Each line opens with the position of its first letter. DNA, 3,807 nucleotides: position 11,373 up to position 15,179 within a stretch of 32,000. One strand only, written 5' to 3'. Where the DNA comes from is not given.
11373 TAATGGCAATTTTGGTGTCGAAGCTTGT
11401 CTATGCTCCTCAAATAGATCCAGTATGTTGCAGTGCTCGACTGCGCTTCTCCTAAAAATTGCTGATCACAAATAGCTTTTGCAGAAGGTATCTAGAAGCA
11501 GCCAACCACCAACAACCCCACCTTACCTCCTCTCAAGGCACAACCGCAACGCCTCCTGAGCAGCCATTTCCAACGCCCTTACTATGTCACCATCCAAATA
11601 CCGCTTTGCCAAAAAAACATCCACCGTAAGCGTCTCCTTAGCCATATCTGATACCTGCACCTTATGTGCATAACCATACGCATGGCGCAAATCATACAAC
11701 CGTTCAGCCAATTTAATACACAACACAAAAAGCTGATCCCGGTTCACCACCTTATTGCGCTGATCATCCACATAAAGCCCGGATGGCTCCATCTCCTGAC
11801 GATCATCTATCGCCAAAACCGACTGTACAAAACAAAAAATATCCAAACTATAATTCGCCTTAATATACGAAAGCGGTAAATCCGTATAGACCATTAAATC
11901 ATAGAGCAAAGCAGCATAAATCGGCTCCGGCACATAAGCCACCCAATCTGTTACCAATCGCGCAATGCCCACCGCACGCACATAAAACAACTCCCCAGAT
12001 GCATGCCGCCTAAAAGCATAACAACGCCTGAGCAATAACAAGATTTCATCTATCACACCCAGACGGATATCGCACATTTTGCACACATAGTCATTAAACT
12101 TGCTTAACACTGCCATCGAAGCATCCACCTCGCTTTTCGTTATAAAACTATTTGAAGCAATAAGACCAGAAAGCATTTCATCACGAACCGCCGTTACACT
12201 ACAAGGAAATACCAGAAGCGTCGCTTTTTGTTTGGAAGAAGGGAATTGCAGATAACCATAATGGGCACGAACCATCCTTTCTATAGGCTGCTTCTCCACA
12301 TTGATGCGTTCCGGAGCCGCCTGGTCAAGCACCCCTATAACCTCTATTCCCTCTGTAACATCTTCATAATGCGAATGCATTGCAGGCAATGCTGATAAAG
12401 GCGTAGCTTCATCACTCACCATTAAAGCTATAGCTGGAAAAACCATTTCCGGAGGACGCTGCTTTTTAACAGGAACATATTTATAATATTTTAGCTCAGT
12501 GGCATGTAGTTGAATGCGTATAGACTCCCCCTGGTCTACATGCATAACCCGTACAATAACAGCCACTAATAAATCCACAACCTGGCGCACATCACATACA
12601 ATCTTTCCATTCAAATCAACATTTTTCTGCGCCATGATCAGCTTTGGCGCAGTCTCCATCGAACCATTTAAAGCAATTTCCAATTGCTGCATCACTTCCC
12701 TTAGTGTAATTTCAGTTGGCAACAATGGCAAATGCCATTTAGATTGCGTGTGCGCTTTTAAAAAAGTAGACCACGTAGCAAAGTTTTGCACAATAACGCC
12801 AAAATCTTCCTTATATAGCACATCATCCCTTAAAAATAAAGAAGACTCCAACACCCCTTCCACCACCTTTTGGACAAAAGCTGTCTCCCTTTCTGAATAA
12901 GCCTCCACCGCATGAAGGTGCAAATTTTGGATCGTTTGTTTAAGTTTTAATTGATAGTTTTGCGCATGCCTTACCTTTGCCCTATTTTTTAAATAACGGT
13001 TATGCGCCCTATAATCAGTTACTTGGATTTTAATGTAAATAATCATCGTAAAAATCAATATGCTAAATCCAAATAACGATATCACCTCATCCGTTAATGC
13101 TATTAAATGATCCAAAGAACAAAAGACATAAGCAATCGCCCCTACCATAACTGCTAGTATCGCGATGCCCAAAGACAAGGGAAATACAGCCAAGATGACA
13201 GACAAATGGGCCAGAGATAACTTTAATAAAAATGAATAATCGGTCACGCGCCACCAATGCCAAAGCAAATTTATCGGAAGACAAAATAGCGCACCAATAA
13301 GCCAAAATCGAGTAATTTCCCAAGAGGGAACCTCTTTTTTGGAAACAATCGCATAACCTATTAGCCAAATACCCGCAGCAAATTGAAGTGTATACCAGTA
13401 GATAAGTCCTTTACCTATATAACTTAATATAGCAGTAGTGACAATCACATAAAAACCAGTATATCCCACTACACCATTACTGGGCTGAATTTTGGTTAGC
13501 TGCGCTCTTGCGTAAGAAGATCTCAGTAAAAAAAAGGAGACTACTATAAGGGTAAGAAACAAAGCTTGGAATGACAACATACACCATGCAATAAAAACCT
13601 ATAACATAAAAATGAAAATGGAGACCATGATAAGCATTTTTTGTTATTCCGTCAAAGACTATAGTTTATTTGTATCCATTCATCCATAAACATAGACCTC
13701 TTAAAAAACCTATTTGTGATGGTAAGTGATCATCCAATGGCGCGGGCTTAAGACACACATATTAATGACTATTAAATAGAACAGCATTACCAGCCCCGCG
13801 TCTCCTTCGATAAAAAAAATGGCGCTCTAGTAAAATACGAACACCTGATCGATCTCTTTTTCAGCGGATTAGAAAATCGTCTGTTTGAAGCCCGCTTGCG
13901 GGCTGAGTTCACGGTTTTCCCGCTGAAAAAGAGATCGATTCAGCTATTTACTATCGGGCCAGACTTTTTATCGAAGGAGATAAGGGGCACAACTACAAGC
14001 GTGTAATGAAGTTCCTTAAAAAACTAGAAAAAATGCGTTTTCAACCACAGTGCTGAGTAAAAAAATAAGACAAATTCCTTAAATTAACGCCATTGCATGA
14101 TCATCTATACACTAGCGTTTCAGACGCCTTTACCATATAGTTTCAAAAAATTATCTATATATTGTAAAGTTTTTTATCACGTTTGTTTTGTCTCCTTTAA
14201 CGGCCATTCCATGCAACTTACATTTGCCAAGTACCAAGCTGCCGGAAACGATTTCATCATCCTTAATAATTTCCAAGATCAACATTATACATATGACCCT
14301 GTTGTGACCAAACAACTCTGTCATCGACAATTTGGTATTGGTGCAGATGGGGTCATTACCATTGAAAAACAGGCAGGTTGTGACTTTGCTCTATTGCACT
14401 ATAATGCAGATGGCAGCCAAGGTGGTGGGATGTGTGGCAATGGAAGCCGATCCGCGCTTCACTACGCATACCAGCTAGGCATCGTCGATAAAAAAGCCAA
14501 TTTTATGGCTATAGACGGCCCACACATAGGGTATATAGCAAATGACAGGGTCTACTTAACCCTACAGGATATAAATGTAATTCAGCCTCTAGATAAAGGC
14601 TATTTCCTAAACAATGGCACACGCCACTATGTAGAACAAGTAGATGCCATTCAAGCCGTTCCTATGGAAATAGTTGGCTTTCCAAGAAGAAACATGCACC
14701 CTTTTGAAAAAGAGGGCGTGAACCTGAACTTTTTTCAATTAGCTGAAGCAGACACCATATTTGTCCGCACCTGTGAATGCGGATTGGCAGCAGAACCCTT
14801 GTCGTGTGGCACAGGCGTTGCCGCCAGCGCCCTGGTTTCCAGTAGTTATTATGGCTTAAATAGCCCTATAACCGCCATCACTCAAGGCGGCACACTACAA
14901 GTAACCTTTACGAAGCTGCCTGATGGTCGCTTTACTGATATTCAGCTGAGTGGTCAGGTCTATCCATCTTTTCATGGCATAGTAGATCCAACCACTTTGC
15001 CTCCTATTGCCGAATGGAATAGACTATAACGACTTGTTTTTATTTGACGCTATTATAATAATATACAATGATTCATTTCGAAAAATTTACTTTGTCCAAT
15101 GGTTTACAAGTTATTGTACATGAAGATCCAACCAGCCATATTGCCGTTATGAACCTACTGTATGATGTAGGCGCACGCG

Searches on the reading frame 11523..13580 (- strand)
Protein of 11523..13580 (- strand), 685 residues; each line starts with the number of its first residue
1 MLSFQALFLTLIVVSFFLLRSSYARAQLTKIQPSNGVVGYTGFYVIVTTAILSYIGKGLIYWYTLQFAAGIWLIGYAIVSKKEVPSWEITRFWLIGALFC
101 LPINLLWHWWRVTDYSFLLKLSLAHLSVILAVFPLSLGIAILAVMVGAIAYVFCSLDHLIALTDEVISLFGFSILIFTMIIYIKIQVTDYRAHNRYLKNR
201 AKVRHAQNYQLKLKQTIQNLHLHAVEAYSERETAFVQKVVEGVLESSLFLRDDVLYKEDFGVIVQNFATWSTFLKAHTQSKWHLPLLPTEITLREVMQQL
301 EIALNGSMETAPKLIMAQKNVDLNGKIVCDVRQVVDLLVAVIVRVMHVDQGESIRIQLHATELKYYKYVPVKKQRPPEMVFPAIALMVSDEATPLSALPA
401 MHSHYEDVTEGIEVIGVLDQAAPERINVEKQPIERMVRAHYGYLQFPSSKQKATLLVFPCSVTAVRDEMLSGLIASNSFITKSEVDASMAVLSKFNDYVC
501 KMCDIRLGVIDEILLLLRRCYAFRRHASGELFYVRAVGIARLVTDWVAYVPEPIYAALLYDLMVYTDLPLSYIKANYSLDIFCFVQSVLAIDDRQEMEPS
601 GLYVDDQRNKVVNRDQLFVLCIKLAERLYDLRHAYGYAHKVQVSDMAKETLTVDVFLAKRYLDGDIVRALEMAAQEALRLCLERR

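Call 7: search_protein_families(library=pfam, proteins=[window:11523-13580:-])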
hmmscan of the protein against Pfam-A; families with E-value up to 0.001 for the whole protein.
window:11523-13580:- (685 aa): 1 family
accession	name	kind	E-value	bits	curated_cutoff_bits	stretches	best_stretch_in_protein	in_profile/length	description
PF13328.12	HD_4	-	4.1e-08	33.6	27.2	1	516-660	4-152/156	HD domain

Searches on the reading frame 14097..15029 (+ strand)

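Call 7: search_protein_families(library=pfam, proteins=[window:14097-15029:+])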
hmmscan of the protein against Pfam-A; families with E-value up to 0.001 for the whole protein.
window:14097-15029:+ (310 aa): 1 family
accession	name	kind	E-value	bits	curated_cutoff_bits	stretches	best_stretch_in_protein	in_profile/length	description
PF01678.24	DAP_epimerase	-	2.2e-27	96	34.7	2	43-133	1-89/121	Diaminopimelate epimerase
